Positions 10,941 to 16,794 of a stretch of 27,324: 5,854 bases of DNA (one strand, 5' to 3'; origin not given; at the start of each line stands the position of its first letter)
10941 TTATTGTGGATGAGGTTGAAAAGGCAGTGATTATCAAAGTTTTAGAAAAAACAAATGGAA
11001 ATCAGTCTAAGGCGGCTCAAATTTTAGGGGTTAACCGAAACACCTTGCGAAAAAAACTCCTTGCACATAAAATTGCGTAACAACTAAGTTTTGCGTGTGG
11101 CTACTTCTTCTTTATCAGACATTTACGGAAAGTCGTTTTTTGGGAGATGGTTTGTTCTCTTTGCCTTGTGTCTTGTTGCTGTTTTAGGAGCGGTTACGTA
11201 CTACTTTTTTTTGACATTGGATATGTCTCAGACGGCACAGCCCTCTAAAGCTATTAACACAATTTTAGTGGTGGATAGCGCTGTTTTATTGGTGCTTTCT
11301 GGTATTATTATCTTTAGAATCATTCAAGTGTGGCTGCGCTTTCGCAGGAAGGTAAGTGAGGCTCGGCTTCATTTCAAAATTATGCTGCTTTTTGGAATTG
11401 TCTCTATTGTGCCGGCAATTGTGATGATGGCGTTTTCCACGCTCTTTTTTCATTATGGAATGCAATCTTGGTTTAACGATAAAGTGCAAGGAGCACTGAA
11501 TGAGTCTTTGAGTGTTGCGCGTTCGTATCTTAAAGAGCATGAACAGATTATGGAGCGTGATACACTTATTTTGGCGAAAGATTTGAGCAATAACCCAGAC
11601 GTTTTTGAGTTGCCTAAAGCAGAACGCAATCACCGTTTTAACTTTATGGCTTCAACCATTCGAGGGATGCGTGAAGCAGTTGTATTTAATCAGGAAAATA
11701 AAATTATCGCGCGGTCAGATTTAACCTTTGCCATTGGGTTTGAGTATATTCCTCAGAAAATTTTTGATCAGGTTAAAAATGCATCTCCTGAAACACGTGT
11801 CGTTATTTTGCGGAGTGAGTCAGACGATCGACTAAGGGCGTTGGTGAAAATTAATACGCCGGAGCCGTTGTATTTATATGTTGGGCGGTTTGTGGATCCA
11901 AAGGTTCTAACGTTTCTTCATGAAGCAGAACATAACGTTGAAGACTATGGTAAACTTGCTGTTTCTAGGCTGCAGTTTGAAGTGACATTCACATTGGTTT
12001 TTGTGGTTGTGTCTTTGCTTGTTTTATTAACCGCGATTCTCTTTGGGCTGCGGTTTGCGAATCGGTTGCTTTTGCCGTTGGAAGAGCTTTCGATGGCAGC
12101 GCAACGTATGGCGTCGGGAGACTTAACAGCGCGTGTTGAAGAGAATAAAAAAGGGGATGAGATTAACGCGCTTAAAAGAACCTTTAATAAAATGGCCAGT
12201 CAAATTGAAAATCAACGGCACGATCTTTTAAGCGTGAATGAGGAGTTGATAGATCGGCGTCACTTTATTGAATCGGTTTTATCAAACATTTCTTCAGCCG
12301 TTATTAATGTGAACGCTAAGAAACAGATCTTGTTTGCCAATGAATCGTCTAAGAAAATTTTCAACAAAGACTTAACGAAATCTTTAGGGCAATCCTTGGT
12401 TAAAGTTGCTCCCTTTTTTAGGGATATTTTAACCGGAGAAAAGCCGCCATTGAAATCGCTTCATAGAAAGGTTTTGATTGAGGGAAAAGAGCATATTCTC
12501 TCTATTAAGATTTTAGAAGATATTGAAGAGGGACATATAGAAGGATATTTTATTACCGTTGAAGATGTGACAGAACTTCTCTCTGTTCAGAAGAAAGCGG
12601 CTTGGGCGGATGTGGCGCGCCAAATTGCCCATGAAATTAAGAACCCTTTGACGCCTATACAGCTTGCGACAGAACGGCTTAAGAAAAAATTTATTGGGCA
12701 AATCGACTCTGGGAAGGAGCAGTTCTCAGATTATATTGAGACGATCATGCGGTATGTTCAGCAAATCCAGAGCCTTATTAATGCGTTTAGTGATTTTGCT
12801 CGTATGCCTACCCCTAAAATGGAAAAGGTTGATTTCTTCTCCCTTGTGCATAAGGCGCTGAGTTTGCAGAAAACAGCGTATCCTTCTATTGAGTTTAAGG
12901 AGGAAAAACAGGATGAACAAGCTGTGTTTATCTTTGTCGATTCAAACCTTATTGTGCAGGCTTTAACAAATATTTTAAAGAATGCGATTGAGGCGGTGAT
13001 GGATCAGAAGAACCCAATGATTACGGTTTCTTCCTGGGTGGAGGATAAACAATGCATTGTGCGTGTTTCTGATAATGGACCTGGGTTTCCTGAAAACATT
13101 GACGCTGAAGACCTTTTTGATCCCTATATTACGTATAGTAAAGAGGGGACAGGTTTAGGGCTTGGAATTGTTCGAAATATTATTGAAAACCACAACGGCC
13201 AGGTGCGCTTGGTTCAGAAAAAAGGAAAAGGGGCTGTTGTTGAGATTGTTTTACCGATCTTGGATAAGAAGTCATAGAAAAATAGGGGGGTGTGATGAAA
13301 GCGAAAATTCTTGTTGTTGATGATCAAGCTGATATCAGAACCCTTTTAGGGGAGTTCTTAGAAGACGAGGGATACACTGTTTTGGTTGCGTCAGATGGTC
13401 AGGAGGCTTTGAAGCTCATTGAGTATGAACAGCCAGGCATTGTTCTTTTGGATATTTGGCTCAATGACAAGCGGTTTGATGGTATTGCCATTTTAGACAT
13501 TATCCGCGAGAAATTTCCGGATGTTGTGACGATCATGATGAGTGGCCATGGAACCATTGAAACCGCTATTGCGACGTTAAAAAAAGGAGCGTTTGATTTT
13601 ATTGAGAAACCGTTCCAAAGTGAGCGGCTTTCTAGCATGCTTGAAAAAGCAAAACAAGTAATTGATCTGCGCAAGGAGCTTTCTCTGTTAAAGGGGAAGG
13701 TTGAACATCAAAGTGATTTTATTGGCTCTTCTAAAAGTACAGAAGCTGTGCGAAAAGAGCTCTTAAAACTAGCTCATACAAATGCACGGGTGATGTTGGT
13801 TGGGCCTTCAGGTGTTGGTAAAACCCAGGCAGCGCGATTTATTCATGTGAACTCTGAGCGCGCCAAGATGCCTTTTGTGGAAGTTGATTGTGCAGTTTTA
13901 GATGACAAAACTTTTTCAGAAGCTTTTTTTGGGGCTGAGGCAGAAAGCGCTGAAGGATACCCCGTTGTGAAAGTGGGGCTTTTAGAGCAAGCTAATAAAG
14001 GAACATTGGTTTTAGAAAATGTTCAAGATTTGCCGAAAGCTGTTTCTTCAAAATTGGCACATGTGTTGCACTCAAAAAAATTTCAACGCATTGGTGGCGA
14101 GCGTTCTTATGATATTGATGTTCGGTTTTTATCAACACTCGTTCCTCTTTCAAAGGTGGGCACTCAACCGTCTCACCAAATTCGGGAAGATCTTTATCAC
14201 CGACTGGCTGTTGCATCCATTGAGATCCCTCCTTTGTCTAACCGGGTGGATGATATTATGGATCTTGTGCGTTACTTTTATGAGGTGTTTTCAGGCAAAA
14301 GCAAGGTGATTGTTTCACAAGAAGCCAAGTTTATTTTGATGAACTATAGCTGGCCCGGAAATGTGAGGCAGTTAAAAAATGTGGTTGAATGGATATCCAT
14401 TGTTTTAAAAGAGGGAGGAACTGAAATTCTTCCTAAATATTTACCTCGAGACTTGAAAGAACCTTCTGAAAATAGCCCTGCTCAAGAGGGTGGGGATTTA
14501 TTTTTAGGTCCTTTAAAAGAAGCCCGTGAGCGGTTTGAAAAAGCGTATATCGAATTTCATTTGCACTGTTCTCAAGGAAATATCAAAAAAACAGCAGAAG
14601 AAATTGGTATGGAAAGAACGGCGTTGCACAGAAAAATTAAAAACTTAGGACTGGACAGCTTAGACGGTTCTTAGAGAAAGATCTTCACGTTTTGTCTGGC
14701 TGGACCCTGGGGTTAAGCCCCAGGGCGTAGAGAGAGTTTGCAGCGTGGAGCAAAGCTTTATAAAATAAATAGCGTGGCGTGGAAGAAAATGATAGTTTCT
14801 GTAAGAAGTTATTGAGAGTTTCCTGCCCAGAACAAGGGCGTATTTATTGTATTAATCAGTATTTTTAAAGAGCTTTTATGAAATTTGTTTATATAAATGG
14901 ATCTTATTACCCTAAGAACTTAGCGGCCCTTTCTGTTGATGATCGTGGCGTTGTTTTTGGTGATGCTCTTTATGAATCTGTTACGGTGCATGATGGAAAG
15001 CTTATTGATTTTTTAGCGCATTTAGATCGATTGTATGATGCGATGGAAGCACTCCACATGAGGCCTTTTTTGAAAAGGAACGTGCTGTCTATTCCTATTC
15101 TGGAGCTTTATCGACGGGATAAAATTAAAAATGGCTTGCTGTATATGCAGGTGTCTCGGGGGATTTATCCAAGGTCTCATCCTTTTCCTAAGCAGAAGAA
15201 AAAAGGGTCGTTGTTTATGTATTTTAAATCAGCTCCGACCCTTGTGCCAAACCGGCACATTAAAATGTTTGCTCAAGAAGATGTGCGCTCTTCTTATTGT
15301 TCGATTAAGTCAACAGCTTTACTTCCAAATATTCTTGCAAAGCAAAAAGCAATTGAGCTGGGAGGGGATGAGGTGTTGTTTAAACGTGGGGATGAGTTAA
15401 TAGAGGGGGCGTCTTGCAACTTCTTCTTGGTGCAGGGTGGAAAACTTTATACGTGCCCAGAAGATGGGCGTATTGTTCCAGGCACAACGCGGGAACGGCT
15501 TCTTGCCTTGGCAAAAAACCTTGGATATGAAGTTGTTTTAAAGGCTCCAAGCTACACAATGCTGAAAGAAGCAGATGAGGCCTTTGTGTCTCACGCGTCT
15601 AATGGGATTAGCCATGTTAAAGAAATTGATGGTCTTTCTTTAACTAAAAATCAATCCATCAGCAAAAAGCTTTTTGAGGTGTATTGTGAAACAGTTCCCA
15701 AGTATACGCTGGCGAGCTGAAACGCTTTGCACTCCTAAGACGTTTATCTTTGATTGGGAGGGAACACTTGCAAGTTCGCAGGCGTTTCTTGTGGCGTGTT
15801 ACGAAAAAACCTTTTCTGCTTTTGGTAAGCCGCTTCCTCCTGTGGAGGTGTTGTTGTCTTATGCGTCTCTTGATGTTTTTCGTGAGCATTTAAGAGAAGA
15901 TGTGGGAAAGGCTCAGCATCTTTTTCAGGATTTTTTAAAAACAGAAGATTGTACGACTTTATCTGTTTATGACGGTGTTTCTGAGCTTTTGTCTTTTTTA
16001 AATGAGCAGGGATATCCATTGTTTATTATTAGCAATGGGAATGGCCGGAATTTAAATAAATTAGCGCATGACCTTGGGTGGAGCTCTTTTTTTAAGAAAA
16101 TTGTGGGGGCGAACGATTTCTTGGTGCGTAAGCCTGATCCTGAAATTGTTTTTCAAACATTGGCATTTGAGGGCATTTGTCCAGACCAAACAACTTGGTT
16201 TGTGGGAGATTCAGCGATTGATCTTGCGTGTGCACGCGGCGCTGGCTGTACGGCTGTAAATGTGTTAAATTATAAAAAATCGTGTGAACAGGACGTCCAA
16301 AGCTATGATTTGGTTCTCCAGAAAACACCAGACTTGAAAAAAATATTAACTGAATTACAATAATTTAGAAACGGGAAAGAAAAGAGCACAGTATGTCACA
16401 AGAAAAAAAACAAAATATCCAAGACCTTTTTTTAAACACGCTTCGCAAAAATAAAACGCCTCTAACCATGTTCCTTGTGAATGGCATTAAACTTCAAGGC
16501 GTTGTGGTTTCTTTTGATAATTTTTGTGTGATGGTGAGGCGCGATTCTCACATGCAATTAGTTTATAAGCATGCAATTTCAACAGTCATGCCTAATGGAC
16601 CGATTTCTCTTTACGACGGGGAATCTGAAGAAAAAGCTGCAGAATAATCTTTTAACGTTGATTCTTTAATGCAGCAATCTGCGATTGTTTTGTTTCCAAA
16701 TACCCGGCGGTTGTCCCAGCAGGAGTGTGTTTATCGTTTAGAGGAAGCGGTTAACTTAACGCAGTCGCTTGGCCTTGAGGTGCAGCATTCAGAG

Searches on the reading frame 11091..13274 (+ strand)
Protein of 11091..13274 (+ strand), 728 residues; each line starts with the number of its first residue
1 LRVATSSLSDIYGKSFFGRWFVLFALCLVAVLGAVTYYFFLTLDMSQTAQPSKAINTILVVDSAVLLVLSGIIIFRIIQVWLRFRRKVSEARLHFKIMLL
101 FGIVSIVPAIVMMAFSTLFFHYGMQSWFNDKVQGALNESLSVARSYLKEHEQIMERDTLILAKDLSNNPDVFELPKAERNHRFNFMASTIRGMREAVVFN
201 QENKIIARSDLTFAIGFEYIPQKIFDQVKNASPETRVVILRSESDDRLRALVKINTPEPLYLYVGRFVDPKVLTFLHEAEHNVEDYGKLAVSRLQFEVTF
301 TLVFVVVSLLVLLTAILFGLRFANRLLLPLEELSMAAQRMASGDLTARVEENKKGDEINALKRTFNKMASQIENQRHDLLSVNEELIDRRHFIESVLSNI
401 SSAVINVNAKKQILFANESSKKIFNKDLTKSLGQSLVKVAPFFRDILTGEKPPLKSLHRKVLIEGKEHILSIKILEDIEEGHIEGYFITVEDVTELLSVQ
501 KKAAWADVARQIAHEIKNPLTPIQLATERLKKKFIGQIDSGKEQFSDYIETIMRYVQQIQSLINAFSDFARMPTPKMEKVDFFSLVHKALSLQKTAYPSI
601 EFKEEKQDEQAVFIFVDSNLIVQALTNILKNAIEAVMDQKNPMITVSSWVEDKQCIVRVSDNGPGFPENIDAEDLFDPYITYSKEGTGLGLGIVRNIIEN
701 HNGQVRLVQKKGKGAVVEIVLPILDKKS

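Call 3: search_protein_families(library=pfam, proteins=[window:11091-13274:+], max_evalue=0.01)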
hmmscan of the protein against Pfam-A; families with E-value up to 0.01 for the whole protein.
window:11091-13274:+ (728 aa): 8 families
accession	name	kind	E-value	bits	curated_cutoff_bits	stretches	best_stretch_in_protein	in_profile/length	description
PF19312.4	NtrY_N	-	3.1e-32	112.5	23.2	1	24-310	7-291/291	NtrY N-terminal region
PF02518.31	HATPase_c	-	1.5e-20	74.1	26.4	1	617-723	2-109/111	Histidine kinase-, DNA gyrase B-, and HSP90-like ATPase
PF00672.30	HAMP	-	7e-14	52.3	25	1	322-373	2-52/53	HAMP domain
PF00512.31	HisKA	-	4.1e-13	49.6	26.9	1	507-572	4-63/66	His Kinase A (phospho-acceptor) domain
PF14501.12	HATPase_c_5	-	3.8e-09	36.8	22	1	621-711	6-92/102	GHKL domain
PF18947.5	HAMP_2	-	0.00077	19.8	24.3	1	327-373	21-66/67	HAMP domain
PF13581.12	HATPase_c_2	-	0.0012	19.2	27.4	1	621-705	32-114/127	Histidine kinase-like ATPase domain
PF13858.11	DUF4199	-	0.0025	18.7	32.3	1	29-140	6-109/165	Protein of unknown function (DUF4199)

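Call 4: search_protein_families(library=ncbifam, proteins=[window:11091-13274:+], max_evalue=0.01)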
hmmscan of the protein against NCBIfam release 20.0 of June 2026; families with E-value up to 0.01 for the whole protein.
window:11091-13274:+ (728 aa): 87 families (the best 25 are shown)
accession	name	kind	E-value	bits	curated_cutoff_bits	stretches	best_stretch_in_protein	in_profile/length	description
NF047496.1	HK_LIC11548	equivalog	4.4e-51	174.3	750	2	494-723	349-589/589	LIC_11548 family sensor histidine kinase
NF008468.0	PRK11360.1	equivalog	4.1e-46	157.6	646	1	383-727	260-612/616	two-component system sensor histidine kinase AtoS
NF033092.0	HK_WalK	equivalog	1.1e-37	129.9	725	1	301-723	176-594/594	cell wall metabolism sensor histidine kinase WalK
NF046044.1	PnpS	equivalog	5.3e-36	124.5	400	1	329-722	1-390/390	two-component system histidine kinase PnpS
NF045911.1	TCSHisKinNblS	equivalog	2.7e-34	118.5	1000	1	289-716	173-613/621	two-component system sensor histidine kinase NblS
NF007004.0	PRK09467.1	equivalog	5.7e-32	111.1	415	2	512-723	239-436/440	two-component system sensor histidine kinase EnvZ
NF007688.0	PRK10364.1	equivalog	6.7e-30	104.2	479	1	501-724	236-452/460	two-component system sensor histidine kinase ZraS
NF008312.0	PRK11100.1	equivalog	7.5e-30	104.2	356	1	502-722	253-473/477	two-component system sensor histidine kinase CreC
NF012226.0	AdeS_HK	equivalog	1.6e-28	99.9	500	2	498-722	134-352/353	two-component sensor histidine kinase AdeS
TIGR02966.1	phoR_proteo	equivalog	1.9e-28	99.4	334.2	1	393-719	8-331/333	phosphate regulon sensor histidine kinase PhoR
NF045900.1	HisKinCpxALeg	equivalog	2.8e-28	98.9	800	2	509-723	235-451/451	two-component system sensor histidine kinase CpxA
NF007007.0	PRK09470.1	equivalog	6.8e-26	91.2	486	2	510-725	250-461/463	envelope stress sensor histidine kinase CpxA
NF053867.1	SprKinKinDBac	equivalog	2.1e-24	85.9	775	1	503-724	284-498/500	sporulation kinase KinD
TIGR01386.1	cztS_silS_copS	subfamily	8e-24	84.4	292.55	2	612-713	345-449/457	heavy metal sensor histidine kinase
NF007898.0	PRK10604.1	equivalog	1.4e-23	83.8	478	2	508-725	215-425/433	two-component system sensor histidine kinase RstB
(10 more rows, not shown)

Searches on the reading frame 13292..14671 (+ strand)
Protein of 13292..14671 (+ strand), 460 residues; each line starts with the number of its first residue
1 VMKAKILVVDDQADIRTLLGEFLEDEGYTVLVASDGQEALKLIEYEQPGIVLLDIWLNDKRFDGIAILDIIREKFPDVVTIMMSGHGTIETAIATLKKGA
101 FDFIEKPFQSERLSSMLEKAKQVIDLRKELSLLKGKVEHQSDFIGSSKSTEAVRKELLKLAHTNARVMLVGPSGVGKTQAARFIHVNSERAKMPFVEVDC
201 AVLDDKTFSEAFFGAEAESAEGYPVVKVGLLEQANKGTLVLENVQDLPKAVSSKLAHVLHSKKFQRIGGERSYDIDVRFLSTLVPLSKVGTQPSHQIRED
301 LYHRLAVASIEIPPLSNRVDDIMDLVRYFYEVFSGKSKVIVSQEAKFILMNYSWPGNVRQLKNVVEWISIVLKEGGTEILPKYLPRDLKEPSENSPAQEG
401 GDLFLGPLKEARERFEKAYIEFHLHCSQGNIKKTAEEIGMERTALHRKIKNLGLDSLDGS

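Call 3: search_protein_families(library=pfam, proteins=[window:13292-14671:+], max_evalue=0.01)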
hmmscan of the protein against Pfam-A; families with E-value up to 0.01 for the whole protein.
window:13292-14671:+ (460 aa): 11 families
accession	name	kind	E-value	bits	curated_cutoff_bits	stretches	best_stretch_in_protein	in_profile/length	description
PF00158.32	Sigma54_activat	-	1.4e-36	126.1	20.2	1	144-310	2-167/168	Sigma-54 interaction domain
PF00072.30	Response_reg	-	1.6e-27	96.3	30.2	1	6-117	1-110/111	Response regulator receiver domain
PF25601.1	AAA_lid_14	-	7.9e-18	64.5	27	1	317-397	2-83/87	AAA+ ATPase lid domain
PF14532.12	Sigma54_activ_2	-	3.9e-15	56.7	25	1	144-315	1-138/138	Sigma-54 interaction domain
PF02954.25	HTH_8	-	3.6e-08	33.4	22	1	412-450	2-40/42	Bacterial regulatory protein, Fis family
PF00004.35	AAA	-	0.0012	19.7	21.2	1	167-209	1-40/131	ATPase family associated with various cellular activities (AAA)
PF07728.20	AAA_5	-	0.0012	19.3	22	1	167-270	2-103/139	AAA domain (dynein-related subfamily)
PF20720.3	nSTAND3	-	0.0029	17.8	27.2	0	156-193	9-46/155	Novel STAND NTPase 3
PF13401.12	AAA_22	-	0.003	18.3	27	0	167-263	8-115/130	AAA domain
PF20161.5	VpsR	-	0.0079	16.4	23.7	0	19-117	23-120/121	VpsR domain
PF13191.12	AAA_16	-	0.0091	16.9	32.6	0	145-206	4-64/167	AAA ATPase domain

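Call 4: search_protein_families(library=ncbifam, proteins=[window:13292-14671:+], max_evalue=0.01)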
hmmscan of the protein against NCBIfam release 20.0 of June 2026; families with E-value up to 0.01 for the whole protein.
window:13292-14671:+ (460 aa): 119 families (the best 25 are shown)
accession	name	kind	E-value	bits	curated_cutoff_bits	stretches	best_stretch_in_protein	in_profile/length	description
NF051870.1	NAssimRespRegNtrX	equivalog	5.2e-136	454.1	600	1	4-454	2-452/452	nitrogen assimilation response regulator NtrX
NF008469.0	PRK11361.1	equivalog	2e-87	293.8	714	1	4-456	5-458/461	acetoacetate metabolism transcriptional regulator AtoC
TIGR01818.1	ntrC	equivalog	6.4e-83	279.1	558.6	1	6-452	1-463/463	nitrogen regulation protein NR(I)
TIGR02915.1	PEP_resp_reg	equivalog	3.7e-73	246.9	502.6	1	6-454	1-444/445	PEP-CTERM-box response regulator transcription factor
NF008176.1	PRK10923.1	equivalog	1.1e-70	238.6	620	1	1-454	1-468/469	nitrogen regulation protein NR(I)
NF041946.1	LuxO_transreg_Vib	equivalog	7.2e-67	226.1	800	1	9-450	2-458/463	quorum-sensing sigma-54 dependent transcriptional regulator LuxO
NF011695.0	PRK15115.1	equivalog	3.6e-65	220.4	763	1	3-456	6-440/445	two-component system response regulator GlrR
NF041552.1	TF_PrdR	equivalog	4.6e-64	216.8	795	1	111-451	238-575/577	sigma-54 dependent transcriptional regulator PrdR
NF007689.0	PRK10365.1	equivalog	2.7e-59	201.1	760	1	3-449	5-439/441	sigma-54-dependent response regulator transcription factor ZraR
NF049963.1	RespRegFlgRCampy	domain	6.5e-58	196.6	750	1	6-384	3-377/429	fla regulon two-component system response regulator FlgR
NF003451.0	PRK05022.1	equivalog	1.6e-57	195.4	476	1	124-455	173-511/512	nitric oxide reductase transcriptional regulator NorR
NF047793.1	ResRegPgtA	equivalog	6.3e-52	176.8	650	1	3-455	5-409/414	two-component system response regulator PgtA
TIGR01817.1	nifA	equivalog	2.2e-49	168.6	528.85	1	110-374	164-430/534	nif-specific transcriptional activator NifA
NF008085.0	PRK10820.1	equivalog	8.2e-49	166.6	576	1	138-456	201-514/520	transcriptional regulator TyrR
TIGR02974.1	phageshock_pspF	equivalog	2.8e-46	158.3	443.55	1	144-367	2-228/336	phage shock protein operon transcriptional activator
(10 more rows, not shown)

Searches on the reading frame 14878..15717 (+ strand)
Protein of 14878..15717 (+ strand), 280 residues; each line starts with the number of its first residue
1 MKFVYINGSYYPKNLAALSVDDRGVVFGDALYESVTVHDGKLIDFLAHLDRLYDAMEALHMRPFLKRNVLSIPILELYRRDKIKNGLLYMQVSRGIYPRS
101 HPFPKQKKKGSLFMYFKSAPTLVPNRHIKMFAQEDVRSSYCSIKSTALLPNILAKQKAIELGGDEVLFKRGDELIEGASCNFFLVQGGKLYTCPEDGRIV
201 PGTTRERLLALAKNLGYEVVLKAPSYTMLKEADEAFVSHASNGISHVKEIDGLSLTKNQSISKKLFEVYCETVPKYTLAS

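Call 3: search_protein_families(library=pfam, proteins=[window:14878-15717:+], max_evalue=0.01)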
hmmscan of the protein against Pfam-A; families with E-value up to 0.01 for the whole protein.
window:14878-15717:+ (280 aa): 1 family
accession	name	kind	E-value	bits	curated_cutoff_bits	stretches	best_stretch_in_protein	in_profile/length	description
PF01063.24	Aminotran_4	-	1.4e-39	136.7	28.5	1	31-250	2-223/223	Amino-transferase class IV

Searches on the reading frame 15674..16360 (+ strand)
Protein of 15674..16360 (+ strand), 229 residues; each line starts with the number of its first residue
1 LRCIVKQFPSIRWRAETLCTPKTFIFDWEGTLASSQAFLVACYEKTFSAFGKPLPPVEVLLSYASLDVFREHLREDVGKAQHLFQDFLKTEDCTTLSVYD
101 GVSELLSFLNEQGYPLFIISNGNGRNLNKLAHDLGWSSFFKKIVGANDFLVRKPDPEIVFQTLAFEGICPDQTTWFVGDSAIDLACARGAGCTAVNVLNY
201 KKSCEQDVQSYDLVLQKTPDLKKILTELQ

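Call 3: search_protein_families(library=pfam, proteins=[window:15674-16360:+], max_evalue=0.01)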
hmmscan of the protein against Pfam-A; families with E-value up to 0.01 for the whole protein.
window:15674-16360:+ (229 aa): 5 families
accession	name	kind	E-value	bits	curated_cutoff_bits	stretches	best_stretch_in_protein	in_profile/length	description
PF13419.12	HAD_2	-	7.4e-27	95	23.8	1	25-197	2-178/178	Haloacid dehalogenase-like hydrolase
PF00702.32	Hydrolase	-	6.2e-20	72.8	26.4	1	22-191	2-191/191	haloacid dehalogenase-like hydrolase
PF12710.13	HAD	-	1.1e-06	29.7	27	1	25-188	2-189/189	haloacid dehalogenase-like hydrolase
PF13242.12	Hydrolase_like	-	6.8e-05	23.2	22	1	152-201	3-52/75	HAD-hyrolase-like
PF13344.12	Hydrolase_6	-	0.00043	20.7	27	1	98-134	15-51/101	Haloacid dehalogenase-like hydrolase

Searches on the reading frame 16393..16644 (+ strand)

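Call 3: search_protein_families(library=pfam, proteins=[window:16393-16644:+], max_evalue=0.01)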
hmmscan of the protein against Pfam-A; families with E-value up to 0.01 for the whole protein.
window:16393-16644:+ (84 aa): 2 families
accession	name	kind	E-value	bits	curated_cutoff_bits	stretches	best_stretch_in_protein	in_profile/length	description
PF17209.9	Hfq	-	4.4e-30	103.5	27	1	9-71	1-63/64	Hfq protein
PF21979.2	Hfq_1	-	0.0016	18.9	27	1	16-65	9-59/61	Hfq related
